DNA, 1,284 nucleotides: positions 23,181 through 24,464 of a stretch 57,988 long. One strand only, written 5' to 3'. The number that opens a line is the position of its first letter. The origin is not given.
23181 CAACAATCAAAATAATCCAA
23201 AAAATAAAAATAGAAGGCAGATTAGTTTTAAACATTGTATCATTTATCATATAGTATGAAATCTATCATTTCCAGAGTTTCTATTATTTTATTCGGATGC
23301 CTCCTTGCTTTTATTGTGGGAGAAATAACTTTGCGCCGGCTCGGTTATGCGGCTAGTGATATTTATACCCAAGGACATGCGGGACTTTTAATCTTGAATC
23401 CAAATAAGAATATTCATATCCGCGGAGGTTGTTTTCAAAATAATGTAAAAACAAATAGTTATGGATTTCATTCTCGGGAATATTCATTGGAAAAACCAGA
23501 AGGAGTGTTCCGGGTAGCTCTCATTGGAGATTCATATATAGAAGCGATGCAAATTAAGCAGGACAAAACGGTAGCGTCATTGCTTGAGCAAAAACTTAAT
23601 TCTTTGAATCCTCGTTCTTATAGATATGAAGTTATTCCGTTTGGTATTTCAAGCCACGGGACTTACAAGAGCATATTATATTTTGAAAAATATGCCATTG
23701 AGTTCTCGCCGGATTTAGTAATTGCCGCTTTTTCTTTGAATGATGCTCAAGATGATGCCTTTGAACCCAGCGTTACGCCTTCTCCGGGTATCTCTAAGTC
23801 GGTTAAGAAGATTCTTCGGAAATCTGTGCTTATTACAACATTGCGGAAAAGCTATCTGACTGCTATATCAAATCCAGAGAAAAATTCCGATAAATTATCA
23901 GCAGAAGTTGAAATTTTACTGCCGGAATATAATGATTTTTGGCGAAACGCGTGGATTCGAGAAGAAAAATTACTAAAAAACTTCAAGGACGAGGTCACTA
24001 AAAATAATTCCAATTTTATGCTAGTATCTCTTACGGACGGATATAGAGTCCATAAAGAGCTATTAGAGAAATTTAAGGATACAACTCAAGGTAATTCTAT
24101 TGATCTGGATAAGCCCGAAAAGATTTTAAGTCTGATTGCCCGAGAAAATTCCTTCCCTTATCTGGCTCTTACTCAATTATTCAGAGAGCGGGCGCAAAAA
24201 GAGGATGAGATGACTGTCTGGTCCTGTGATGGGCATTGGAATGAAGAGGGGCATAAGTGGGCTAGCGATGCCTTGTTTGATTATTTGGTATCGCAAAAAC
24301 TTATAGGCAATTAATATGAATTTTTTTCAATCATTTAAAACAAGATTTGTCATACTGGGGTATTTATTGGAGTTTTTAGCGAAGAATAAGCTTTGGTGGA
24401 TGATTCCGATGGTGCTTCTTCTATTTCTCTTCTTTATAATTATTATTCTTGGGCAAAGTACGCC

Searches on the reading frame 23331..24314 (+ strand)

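Call 81: search_protein_families(library=pfam, proteins=[window:23331-24314:+], max_evalue=0.001)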
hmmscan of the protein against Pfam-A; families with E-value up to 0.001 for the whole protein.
window:23331-24314:+ (327 aa): 1 family
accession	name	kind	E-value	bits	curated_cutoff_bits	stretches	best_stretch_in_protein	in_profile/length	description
PF13472.12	Lipase_GDSL_2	-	1.1e-07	33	32.9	1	65-309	2-177/178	GDSL-like Lipase/Acylhydrolase family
